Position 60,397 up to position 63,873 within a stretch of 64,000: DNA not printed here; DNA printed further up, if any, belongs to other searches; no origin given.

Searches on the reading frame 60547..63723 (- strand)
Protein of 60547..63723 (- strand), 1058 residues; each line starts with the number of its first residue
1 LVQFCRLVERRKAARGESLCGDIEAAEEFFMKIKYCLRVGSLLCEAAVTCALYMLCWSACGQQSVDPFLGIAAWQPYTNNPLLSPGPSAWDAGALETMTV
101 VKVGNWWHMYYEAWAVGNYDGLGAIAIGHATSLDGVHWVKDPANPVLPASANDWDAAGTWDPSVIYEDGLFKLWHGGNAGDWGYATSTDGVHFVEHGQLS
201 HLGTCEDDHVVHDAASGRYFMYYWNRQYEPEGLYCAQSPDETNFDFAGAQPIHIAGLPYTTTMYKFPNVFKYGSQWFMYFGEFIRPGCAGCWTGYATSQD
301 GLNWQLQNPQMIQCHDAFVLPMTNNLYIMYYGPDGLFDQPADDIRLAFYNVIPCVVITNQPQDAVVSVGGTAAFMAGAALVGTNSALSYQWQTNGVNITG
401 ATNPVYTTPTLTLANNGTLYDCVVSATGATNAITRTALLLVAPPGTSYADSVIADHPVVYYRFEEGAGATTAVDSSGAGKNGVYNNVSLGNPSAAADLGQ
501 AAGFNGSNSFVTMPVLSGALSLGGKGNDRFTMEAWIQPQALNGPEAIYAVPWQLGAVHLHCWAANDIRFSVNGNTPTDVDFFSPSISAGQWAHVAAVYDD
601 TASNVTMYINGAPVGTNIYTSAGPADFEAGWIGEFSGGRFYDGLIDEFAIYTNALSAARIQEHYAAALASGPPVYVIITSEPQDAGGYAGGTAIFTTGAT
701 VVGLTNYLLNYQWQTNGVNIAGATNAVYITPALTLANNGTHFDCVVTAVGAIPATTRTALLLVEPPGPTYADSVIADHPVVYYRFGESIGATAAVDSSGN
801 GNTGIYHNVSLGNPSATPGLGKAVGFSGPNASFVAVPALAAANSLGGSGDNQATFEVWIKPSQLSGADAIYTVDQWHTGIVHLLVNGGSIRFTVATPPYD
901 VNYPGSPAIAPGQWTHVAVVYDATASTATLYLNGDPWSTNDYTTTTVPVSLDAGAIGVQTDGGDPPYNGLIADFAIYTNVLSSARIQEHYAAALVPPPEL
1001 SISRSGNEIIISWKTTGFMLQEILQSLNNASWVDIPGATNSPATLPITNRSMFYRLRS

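Call 85: search_protein_families(library=pfam, max_evalue=0.00001, proteins=[window:60547-63723:-])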
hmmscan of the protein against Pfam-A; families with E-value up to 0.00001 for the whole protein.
window:60547-63723:- (1058 aa): 2 families
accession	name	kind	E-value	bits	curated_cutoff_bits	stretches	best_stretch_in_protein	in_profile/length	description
PF13385.13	Laminin_G_3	-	1e-49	169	27.6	2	526-661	15-151/151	Concanavalin A-like lectin/glucanases superfamily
PF13895.12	Ig_2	-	1.1e-07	32.4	27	0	384-428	26-67/79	Immunoglobulin domain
